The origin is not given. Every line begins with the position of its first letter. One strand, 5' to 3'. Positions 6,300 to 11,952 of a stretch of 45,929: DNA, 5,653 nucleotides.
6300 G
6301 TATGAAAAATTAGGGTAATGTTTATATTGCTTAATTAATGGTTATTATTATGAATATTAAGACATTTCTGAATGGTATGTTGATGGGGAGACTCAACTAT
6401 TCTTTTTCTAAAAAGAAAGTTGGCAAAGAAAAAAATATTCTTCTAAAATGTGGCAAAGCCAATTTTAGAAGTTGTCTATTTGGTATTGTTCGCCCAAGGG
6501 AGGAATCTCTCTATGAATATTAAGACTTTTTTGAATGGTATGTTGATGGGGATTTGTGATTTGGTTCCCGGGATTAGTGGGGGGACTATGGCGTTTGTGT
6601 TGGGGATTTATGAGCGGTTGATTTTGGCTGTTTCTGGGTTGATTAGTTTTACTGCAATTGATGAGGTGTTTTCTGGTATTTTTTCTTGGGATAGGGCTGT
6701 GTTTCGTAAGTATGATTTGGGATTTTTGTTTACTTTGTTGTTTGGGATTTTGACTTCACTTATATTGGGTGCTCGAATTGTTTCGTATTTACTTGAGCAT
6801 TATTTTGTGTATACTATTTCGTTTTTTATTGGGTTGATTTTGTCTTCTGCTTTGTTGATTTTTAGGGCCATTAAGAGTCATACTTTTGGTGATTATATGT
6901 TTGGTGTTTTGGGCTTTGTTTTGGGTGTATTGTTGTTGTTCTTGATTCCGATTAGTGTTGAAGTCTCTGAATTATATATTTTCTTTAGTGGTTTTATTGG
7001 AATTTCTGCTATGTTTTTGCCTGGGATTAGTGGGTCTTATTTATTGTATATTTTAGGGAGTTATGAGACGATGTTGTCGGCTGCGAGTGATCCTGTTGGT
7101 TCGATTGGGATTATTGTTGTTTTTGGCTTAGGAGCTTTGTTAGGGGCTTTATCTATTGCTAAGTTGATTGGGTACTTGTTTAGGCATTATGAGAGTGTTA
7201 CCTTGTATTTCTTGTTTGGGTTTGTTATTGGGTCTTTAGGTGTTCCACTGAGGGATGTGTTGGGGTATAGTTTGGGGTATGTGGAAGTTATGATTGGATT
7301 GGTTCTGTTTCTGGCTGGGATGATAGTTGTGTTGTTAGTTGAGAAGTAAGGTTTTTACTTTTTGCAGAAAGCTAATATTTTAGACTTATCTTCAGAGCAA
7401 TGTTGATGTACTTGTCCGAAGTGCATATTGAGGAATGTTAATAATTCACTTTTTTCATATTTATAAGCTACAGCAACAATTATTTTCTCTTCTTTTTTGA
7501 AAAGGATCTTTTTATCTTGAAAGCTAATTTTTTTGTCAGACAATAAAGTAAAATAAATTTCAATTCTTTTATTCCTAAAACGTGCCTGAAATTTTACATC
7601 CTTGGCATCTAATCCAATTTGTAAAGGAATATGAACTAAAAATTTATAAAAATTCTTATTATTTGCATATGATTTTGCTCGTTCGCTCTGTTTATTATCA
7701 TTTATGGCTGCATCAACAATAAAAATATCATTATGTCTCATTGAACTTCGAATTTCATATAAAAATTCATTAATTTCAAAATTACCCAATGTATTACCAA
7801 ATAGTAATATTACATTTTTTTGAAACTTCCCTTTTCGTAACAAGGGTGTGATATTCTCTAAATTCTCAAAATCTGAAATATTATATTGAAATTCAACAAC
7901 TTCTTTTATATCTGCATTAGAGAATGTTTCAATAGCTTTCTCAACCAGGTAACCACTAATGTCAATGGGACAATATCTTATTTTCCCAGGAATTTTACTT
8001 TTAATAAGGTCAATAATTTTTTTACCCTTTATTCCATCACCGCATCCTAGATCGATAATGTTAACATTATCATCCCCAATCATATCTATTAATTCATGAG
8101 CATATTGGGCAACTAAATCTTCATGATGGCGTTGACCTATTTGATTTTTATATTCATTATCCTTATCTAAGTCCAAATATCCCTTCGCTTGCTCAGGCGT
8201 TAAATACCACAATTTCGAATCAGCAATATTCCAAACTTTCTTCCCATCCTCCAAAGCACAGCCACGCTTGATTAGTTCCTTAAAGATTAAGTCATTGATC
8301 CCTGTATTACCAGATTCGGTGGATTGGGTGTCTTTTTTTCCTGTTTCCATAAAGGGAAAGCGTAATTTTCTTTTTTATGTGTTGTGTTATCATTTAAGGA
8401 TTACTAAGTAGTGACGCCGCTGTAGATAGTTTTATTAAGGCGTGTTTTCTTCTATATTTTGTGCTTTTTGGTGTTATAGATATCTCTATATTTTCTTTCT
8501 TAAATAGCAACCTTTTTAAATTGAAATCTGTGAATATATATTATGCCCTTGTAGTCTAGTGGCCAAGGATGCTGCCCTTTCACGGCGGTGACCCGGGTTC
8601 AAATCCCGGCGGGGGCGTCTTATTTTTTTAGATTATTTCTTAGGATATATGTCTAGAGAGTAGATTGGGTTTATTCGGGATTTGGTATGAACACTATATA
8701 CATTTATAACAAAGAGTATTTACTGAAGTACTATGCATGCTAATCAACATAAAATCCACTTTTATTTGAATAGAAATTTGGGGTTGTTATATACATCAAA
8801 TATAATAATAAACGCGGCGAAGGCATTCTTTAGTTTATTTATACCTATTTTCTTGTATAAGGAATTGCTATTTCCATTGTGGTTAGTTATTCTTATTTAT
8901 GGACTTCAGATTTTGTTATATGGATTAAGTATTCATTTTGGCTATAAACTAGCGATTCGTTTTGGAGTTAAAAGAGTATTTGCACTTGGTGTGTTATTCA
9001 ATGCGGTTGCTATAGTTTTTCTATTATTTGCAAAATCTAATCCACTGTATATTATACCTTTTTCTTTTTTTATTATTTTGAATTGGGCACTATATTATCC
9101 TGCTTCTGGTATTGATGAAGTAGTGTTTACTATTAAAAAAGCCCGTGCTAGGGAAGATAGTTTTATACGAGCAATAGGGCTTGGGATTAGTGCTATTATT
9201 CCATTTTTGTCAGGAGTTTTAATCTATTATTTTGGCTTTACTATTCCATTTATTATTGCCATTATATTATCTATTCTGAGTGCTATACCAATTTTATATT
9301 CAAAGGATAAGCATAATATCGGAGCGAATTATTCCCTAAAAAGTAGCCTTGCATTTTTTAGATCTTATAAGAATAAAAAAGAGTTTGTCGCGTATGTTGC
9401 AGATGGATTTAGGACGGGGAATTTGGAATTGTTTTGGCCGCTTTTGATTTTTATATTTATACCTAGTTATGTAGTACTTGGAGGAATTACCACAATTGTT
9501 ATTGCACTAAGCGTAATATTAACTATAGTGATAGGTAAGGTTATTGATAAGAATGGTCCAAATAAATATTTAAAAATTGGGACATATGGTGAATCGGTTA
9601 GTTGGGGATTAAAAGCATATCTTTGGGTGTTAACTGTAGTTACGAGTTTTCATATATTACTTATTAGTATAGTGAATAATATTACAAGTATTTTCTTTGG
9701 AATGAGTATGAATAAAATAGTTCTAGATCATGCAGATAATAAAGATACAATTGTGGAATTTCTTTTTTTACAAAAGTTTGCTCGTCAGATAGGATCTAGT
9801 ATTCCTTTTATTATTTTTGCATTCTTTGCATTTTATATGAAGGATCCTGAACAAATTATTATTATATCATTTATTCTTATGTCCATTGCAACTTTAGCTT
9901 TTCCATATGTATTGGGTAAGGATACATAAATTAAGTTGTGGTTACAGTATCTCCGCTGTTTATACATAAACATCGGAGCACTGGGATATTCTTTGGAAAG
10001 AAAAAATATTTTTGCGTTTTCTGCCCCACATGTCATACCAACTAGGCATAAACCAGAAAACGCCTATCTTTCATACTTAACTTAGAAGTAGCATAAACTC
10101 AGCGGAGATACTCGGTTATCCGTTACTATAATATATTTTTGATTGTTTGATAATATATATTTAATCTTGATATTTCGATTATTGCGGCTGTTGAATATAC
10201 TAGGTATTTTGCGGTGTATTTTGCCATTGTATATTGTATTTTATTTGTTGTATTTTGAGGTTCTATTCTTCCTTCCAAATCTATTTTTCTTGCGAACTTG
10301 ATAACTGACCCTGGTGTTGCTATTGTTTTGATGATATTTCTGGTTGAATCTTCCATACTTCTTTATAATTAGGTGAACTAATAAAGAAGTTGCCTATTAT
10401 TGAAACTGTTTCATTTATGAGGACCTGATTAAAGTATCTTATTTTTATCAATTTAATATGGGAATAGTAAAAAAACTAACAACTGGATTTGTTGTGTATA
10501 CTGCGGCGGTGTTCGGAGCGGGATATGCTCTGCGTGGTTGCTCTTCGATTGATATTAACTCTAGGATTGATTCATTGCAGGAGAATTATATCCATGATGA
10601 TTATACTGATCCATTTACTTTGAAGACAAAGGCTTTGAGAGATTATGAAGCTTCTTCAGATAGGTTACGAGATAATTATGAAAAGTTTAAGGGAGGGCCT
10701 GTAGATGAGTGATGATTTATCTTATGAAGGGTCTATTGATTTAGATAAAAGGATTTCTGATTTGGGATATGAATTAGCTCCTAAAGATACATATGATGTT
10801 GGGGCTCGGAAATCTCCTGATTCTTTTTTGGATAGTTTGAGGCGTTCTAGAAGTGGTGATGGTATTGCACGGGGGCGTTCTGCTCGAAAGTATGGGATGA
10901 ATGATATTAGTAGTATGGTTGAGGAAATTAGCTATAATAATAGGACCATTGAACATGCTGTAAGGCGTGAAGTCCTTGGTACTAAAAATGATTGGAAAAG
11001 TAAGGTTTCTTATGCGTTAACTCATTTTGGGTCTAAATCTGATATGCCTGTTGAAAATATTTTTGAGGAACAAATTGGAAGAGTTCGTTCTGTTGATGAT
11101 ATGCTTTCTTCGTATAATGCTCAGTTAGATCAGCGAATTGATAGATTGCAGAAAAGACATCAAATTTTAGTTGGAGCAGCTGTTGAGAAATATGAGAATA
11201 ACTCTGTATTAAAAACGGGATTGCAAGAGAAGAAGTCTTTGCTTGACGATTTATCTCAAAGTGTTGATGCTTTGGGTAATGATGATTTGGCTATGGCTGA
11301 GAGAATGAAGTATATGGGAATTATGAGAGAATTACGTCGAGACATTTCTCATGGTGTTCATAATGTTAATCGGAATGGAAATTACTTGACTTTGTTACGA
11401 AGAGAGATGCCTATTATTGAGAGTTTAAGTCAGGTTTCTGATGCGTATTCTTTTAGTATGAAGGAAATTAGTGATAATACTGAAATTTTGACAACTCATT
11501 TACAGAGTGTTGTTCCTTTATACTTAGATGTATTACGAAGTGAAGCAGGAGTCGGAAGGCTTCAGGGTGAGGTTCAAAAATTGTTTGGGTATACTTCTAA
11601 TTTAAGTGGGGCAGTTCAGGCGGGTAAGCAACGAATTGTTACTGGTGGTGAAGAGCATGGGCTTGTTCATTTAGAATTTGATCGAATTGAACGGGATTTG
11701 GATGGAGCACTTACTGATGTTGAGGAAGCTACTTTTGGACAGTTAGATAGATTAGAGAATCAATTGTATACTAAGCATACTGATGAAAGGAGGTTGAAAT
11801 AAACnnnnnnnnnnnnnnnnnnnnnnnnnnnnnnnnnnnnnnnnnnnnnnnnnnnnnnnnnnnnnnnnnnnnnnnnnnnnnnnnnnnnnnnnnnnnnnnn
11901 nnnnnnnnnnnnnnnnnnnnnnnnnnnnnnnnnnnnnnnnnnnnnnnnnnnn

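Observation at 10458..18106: Eight-gene translationally coupled operon: candidate Ubl, E2-like, tandem E1-like, JAMM peptidase plus four unknown proteins in an archaeal-looking genome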

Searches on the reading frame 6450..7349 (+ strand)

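Call 10: search_protein_families(library=pfam, proteins=[window:6450-7349:+], max_evalue=0.001)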
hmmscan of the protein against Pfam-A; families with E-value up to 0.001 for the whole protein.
window:6450-7349:+ (299 aa): 1 family
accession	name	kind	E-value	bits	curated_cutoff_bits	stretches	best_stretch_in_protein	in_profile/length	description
PF04018.18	VCA0040-like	-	1.8e-58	198.4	26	1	33-265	1-227/246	Undecaprenyl phosphate translocase-like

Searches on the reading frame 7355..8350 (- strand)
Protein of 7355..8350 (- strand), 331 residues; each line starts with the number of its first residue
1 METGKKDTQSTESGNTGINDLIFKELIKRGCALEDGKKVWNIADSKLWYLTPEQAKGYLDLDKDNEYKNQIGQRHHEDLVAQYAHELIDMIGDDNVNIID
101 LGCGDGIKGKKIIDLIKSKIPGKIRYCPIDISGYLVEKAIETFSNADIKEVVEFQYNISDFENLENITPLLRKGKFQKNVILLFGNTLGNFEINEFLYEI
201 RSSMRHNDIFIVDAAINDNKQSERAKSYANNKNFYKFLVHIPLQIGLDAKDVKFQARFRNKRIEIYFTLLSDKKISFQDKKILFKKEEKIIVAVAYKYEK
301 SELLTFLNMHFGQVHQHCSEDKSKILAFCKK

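Call 10: search_protein_families(library=pfam, proteins=[window:7355-8350:-], max_evalue=0.001)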
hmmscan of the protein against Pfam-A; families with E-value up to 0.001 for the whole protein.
window:7355-8350:- (331 aa): 2 families
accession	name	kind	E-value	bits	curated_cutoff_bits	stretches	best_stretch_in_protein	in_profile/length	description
PF10017.15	Methyltransf_33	-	3.2e-23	82.7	23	1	78-325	47-297/304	Histidine-specific methyltransferase, SAM-dependent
PF13847.12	Methyltransf_31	-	1.6e-05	25.1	27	1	93-222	2-119/145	Methyltransferase domain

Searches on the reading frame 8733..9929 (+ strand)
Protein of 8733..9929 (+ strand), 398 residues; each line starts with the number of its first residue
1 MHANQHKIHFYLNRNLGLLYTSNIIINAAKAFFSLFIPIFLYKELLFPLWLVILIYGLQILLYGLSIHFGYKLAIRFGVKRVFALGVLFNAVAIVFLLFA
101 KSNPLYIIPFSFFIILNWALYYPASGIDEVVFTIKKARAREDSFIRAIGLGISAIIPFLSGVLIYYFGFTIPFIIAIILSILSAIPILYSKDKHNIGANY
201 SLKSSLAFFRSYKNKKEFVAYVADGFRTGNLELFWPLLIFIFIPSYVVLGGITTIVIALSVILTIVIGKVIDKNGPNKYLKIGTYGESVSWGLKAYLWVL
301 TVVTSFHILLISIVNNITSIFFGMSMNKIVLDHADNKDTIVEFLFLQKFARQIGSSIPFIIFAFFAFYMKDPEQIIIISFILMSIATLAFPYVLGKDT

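Call 10: search_protein_families(library=pfam, proteins=[window:8733-9929:+], max_evalue=0.001)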
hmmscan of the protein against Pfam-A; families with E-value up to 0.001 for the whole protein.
window:8733-9929:+ (398 aa): 1 family
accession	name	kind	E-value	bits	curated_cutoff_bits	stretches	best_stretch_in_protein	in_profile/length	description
PF07690.21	MFS_1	-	2.4e-11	43.6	33.4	1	22-355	4-343/347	Major Facilitator Superfamily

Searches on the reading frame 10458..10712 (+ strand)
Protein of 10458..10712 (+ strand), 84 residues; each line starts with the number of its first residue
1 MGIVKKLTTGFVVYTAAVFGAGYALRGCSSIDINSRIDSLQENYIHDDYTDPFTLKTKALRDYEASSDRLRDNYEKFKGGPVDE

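Call 4: search_protein_families(library=pfam, proteins=[window:10458-10712:+], max_evalue=1)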
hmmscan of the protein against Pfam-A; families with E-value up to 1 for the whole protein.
window:10458-10712:+ (84 aa): 1 family
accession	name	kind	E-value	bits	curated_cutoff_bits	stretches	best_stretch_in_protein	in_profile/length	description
PF23878.1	TPR_ELP1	-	0.03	15.1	28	1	48-77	33-62/164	ELP1 TPR domain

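Call 5: search_protein_families(library=padloc, proteins=[window:10458-10712:+], max_evalue=1)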
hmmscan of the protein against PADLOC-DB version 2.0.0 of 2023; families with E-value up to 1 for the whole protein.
window:10458-10712:+ (84 aa): 0 families

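Call 6: search_protein_families(library=ncbifam, proteins=[window:10458-10712:+], max_evalue=1)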
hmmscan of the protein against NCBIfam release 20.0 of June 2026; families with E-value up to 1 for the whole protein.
window:10458-10712:+ (84 aa): 0 families

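Call 7: search_protein_families(library=phrogs, proteins=[window:10458-10712:+], max_evalue=1)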
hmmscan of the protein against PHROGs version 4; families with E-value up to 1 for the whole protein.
window:10458-10712:+ (84 aa): 2 families
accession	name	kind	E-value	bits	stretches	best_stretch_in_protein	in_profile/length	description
phrog_1884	-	unknown function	0.15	12.9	1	8-46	10-46/75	-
phrog_19719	-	unknown function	0.25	12.3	1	18-44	32-58/67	-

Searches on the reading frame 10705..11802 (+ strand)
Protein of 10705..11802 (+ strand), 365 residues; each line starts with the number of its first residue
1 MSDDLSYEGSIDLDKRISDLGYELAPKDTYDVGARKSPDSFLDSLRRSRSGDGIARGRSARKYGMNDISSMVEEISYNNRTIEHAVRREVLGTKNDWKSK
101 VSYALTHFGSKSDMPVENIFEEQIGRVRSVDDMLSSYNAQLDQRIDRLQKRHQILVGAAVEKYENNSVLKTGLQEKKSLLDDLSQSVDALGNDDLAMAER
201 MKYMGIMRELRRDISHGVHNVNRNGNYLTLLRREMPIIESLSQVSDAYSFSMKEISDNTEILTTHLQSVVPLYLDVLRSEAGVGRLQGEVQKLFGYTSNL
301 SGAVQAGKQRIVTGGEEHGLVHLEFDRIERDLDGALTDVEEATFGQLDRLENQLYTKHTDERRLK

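Call 4: search_protein_families(library=pfam, proteins=[window:10705-11802:+], max_evalue=1)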
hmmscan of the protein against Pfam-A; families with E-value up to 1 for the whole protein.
window:10705-11802:+ (365 aa): 3 families
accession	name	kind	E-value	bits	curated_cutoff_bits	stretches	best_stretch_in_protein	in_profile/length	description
PF10205.14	KLRAQ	-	0.0033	18.2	27.3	1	146-205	8-67/105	Predicted coiled-coil domain-containing protein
PF14132.11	DUF4299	-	0.046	13.8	31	1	63-104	60-101/301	Domain of unknown function (DUF4299)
PF25443.1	ANG-1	-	0.48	11.1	28.5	1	132-199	24-88/105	ANG-1-like domain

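Call 5: search_protein_families(library=padloc, proteins=[window:10705-11802:+], max_evalue=1)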
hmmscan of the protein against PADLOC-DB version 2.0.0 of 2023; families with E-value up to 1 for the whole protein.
window:10705-11802:+ (365 aa): 0 families

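Call 6: search_protein_families(library=ncbifam, proteins=[window:10705-11802:+], max_evalue=1)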
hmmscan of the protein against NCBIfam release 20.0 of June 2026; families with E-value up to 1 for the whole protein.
window:10705-11802:+ (365 aa): 0 families

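Call 7: search_protein_families(library=phrogs, proteins=[window:10705-11802:+], max_evalue=1)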
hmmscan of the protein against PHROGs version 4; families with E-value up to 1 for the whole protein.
window:10705-11802:+ (365 aa): 3 families
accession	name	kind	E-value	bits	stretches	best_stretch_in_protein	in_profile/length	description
phrog_35121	-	unknown function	0.16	13.4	1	129-152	48-71/75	-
phrog_9457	-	unknown function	0.2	13.1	1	204-264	39-99/107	-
phrog_27382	-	unknown function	0.54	11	1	135-153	29-47/51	-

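Call 103: search_solved_structures(query=A13, max_evalue=1)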
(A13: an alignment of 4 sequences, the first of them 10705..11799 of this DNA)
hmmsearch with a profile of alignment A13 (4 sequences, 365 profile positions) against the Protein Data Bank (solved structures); distinct sequences matched with E-value up to 1: 8.
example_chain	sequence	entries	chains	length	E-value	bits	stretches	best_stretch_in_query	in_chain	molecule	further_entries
8a3k_UNK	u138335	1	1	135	0.0072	18.8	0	51-85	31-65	sc-apCC-4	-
6v44_B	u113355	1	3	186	0.046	16.2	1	113-211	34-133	Hemagglutinin HA2 chain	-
9r1m_A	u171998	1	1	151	0.075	15.5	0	50-85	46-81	sc-apCC-4-LMF-1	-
9r1k_A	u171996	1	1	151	0.089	15.2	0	50-85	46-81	sc-apCC-4-A7F-1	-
1pd3_A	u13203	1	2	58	0.17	14.3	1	162-208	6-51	Nonstructural protein NS2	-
8y7m_I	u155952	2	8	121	0.27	13.6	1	161-203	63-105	Nuclear export protein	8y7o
9r1j_A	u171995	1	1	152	0.37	13.2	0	50-85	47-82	sc-apCC-4-NR-1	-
8dis_d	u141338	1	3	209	0.83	12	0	110-158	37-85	Hemagglutinin HA2 chain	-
